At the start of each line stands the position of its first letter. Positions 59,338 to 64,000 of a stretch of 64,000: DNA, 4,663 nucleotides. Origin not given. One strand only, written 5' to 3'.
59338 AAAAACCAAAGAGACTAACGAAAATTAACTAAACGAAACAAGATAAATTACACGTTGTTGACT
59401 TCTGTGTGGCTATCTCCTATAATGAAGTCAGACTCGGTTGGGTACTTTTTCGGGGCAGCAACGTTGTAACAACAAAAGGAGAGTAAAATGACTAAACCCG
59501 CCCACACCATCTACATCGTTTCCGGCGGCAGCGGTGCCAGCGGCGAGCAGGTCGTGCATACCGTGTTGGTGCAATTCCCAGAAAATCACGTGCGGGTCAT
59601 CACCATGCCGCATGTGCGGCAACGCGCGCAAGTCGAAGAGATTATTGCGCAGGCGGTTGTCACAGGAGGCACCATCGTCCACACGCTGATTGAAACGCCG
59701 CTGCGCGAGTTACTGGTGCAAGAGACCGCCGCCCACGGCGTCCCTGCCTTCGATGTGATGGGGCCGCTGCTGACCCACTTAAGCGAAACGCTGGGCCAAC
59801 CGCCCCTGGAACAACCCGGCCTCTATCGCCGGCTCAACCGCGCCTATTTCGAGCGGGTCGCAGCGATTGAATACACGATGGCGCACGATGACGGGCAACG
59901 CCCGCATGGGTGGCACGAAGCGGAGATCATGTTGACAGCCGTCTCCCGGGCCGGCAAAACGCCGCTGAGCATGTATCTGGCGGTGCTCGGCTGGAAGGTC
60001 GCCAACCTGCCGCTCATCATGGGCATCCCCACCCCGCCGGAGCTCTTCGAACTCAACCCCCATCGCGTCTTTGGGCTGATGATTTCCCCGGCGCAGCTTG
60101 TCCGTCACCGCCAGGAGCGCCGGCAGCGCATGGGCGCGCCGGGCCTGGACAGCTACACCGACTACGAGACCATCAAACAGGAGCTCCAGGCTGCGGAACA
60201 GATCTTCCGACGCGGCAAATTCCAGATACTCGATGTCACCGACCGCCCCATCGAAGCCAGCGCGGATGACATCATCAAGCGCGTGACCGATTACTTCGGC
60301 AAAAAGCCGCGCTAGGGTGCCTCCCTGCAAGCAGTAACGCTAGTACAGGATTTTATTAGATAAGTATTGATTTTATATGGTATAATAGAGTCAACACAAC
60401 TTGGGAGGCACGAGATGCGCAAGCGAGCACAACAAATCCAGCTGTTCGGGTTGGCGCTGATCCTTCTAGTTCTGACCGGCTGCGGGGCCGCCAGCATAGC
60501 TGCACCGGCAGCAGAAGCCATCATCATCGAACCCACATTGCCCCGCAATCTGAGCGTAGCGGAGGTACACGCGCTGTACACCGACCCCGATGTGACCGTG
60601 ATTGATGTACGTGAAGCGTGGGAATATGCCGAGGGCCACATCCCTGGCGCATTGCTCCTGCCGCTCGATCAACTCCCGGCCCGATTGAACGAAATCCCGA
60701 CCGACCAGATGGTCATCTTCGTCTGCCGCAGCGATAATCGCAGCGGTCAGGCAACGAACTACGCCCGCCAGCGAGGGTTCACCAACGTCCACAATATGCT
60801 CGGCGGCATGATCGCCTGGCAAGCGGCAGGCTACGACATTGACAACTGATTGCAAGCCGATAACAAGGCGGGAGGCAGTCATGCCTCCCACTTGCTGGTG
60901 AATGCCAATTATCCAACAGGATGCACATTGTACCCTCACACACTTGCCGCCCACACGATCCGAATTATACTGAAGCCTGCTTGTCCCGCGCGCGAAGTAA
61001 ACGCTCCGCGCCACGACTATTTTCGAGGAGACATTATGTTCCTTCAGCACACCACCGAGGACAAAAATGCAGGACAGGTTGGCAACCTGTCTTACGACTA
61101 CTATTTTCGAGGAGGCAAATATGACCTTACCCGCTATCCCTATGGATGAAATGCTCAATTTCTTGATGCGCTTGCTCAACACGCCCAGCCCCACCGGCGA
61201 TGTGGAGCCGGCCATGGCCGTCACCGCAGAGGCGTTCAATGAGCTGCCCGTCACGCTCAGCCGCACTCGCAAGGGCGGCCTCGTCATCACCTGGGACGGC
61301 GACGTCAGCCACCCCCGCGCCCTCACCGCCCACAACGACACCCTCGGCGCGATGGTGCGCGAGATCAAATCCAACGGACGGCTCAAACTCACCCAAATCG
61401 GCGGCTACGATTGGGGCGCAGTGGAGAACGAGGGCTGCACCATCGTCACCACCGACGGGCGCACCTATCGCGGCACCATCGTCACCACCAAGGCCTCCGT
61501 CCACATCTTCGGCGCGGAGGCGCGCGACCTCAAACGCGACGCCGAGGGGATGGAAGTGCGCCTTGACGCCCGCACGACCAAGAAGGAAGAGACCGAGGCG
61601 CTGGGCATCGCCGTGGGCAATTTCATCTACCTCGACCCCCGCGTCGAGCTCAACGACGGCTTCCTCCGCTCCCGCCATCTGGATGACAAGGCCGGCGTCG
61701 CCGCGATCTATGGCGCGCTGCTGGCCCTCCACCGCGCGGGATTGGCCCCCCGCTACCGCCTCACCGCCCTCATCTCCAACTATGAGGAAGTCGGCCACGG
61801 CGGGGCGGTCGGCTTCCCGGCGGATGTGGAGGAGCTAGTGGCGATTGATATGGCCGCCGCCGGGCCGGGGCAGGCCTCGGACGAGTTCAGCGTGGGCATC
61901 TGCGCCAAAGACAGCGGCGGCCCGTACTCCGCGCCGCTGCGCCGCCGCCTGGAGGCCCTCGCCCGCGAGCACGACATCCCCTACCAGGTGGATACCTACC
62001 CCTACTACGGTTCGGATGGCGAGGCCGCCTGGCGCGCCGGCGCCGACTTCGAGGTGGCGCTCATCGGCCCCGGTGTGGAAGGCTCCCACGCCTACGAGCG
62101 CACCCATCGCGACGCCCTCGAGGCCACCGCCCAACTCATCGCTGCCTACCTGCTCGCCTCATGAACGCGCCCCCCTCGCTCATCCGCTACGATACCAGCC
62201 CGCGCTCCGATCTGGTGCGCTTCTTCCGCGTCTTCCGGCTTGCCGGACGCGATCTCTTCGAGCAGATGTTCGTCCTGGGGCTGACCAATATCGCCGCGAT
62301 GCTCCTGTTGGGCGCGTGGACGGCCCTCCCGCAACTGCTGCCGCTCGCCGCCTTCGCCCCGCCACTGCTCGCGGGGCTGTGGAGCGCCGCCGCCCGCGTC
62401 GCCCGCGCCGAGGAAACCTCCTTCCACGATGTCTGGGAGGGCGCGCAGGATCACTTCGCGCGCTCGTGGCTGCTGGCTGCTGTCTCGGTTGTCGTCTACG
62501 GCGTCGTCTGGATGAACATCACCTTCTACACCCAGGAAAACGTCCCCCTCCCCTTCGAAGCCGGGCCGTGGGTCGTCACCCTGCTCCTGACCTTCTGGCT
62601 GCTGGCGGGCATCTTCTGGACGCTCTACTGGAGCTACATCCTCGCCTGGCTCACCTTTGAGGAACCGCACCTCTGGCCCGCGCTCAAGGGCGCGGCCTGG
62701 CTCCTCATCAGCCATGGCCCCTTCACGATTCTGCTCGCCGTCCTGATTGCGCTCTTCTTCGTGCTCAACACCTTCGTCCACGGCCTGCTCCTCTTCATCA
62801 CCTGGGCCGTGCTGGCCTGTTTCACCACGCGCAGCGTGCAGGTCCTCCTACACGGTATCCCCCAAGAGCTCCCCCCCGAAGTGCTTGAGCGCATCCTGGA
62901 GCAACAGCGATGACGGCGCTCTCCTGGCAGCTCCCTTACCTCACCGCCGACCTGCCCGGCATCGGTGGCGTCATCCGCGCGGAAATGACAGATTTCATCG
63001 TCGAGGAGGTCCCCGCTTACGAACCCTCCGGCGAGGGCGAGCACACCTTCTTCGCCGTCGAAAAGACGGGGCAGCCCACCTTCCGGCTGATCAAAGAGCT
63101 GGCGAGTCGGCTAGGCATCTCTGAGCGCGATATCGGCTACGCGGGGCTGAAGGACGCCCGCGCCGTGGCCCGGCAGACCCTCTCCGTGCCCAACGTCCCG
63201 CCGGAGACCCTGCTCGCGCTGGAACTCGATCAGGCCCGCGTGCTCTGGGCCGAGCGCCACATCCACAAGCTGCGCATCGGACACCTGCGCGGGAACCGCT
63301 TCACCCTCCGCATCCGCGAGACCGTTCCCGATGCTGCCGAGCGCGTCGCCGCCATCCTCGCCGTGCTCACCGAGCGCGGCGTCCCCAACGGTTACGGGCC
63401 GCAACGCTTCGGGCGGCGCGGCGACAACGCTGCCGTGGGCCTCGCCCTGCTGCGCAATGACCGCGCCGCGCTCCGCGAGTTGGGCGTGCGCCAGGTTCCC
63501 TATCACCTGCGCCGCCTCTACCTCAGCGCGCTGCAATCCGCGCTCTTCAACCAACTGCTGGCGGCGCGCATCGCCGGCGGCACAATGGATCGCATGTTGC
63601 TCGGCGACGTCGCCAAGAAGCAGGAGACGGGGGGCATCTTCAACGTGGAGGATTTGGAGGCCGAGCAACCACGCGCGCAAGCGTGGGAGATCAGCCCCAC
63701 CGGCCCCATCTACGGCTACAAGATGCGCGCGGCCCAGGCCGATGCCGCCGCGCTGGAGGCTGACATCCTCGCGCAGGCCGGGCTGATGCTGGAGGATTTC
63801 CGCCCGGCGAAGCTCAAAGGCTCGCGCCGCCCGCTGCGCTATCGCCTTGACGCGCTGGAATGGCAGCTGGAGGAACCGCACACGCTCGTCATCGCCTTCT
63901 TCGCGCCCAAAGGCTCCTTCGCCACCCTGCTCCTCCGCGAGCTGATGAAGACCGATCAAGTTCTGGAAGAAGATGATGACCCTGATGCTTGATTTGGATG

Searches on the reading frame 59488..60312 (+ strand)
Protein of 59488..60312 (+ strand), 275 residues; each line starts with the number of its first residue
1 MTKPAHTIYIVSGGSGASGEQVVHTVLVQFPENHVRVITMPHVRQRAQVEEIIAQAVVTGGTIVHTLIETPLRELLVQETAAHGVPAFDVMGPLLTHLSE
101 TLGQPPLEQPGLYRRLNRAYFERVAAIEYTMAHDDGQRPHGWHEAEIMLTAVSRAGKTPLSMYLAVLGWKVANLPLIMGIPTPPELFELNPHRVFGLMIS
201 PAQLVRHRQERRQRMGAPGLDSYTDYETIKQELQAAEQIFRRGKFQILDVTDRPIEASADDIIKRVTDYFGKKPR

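Call 64: search_protein_families(library=pfam, proteins=[window:59488-60312:+], max_evalue=0.0001)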
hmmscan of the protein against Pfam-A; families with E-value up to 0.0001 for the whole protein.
window:59488-60312:+ (275 aa): 1 family
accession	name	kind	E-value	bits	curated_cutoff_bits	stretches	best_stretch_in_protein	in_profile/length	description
PF03618.20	Kinase-PPPase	-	2.2e-84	283.6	23.5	1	8-263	1-256/256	Kinase/pyrophosphorylase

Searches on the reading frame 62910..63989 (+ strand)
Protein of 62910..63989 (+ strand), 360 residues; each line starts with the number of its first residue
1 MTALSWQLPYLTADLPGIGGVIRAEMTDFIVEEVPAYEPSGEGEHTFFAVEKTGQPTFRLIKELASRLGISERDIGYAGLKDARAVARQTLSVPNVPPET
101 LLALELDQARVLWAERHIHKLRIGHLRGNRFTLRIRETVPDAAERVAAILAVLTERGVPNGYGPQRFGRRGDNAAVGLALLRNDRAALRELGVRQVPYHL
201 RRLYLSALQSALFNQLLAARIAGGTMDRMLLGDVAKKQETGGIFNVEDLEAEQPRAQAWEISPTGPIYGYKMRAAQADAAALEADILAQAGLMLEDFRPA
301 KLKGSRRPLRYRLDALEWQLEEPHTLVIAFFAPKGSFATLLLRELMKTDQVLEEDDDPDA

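Call 64: search_protein_families(library=pfam, proteins=[window:62910-63989:+], max_evalue=0.0001)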
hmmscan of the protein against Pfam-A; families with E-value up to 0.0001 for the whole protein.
window:62910-63989:+ (360 aa): 1 family
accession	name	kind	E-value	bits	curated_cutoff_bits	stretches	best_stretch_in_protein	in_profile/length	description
PF01142.23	TruD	-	2e-87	294.2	27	2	9-185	5-189/412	tRNA pseudouridine synthase D (TruD)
